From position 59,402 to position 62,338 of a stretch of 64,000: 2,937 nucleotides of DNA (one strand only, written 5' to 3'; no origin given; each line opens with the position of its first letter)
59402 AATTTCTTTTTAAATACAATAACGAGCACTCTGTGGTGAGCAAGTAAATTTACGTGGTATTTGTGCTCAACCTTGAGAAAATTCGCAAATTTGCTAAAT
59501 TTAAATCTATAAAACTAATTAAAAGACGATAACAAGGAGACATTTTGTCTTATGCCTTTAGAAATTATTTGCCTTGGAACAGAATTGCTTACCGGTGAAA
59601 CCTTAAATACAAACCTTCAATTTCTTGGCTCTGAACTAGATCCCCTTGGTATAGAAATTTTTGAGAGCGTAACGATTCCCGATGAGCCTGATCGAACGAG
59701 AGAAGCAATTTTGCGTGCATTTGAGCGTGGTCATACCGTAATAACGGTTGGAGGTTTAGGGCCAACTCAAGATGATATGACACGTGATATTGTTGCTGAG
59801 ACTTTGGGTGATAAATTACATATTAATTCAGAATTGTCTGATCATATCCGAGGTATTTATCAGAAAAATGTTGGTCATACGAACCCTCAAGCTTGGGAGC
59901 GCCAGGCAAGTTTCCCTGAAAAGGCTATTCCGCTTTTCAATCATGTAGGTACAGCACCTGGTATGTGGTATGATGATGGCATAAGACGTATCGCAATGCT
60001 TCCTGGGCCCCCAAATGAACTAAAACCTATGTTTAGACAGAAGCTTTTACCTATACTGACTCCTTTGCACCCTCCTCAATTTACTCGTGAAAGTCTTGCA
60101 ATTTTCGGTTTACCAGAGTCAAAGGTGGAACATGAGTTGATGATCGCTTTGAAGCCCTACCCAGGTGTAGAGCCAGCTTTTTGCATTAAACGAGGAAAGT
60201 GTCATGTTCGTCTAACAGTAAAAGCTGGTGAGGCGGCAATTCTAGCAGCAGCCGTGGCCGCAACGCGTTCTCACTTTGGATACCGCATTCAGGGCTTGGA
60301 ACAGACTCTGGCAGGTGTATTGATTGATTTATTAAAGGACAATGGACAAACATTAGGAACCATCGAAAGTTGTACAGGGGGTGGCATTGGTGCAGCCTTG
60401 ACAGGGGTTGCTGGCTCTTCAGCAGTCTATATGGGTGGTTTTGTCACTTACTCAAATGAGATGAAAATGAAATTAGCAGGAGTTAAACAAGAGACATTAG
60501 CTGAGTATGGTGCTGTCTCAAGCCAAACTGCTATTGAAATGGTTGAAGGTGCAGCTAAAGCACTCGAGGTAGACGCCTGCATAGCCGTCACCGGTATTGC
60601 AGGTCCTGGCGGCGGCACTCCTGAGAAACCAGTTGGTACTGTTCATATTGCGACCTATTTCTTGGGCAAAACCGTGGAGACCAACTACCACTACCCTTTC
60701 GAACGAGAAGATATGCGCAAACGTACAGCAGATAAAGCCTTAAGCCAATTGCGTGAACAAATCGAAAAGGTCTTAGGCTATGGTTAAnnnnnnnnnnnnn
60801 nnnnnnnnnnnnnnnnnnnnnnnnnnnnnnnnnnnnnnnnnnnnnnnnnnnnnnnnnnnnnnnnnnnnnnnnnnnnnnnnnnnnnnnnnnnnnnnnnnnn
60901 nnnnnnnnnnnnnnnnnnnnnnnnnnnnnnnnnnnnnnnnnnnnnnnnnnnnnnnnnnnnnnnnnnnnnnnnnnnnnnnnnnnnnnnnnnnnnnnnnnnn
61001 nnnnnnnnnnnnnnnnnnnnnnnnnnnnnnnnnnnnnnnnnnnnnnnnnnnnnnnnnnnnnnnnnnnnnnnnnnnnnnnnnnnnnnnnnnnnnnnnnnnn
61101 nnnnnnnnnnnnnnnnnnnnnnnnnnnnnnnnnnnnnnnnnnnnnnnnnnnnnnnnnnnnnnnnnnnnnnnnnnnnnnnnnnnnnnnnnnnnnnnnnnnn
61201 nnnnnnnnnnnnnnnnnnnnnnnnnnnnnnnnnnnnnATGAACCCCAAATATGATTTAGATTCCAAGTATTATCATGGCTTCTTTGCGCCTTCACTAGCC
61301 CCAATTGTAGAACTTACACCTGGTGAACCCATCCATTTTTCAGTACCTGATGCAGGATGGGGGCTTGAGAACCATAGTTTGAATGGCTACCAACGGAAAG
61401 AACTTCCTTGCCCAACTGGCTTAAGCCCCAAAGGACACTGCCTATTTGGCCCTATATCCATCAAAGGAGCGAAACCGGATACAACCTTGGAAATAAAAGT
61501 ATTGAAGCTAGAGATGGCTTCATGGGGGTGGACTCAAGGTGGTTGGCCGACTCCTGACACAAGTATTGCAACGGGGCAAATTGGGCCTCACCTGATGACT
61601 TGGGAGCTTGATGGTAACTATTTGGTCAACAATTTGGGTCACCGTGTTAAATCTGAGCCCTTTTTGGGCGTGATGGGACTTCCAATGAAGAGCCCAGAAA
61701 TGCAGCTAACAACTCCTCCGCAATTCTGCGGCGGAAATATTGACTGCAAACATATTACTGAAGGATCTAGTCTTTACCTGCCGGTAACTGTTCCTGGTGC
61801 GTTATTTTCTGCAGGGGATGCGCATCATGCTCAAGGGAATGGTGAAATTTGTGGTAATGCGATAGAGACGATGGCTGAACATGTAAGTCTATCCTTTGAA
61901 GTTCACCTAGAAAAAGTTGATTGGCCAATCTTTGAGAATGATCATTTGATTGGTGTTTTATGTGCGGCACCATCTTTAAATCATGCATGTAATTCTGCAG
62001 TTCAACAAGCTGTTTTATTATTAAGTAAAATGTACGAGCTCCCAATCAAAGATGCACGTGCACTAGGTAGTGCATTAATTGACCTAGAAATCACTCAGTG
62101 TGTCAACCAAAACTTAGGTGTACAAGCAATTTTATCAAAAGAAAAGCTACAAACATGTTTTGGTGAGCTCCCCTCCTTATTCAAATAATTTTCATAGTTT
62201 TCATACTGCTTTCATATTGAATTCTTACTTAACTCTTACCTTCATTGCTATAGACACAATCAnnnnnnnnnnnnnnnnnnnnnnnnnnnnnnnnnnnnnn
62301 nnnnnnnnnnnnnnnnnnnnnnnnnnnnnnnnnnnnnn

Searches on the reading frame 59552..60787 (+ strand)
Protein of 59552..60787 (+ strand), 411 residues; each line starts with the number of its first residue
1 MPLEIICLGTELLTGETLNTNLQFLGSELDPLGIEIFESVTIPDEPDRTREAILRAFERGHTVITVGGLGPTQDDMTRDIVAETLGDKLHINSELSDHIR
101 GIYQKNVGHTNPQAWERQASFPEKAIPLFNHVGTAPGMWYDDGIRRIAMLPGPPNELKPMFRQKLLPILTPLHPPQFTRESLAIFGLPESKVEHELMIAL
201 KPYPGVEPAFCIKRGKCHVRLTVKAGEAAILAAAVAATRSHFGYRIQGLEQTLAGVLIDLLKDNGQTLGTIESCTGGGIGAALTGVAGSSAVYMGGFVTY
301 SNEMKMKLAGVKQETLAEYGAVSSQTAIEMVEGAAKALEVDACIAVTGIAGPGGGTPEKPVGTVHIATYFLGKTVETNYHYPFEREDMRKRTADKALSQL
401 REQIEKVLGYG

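Call 74: search_protein_families(library=pfam, proteins=[window:59552-60787:+], max_evalue=0.00001)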
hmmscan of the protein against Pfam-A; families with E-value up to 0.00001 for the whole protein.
window:59552-60787:+ (411 aa): 3 families
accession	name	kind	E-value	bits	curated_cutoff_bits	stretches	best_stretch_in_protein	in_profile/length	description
PF02464.23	CinA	-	5.2e-51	172.8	23.5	1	251-403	2-154/155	Competence-damaged protein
PF00994.29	MoCF_biosynth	-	2.4e-32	112.1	26.6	1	4-169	1-142/144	Probable molybdopterin binding domain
PF18146.6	CinA_KH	-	8.9e-06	26.1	27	0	181-238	3-59/73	Damage-inducible protein CinA KH domain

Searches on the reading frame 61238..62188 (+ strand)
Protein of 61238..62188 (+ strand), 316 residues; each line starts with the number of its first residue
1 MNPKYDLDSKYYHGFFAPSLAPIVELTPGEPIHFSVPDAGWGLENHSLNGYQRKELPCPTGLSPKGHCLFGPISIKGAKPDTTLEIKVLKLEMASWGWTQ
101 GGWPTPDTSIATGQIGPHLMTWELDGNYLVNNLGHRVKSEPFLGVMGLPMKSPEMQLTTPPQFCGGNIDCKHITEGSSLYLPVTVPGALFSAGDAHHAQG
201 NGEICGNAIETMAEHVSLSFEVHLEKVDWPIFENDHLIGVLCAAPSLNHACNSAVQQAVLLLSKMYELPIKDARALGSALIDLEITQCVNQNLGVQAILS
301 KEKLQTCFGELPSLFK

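Call 74: search_protein_families(library=pfam, proteins=[window:61238-62188:+], max_evalue=0.00001)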
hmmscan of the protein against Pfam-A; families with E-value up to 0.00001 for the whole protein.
window:61238-62188:+ (316 aa): 1 family
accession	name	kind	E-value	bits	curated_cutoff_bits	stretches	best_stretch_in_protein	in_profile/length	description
PF03069.20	FmdA_AmdA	-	6.3e-24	85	27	1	157-226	202-271/373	Acetamidase/Formamidase family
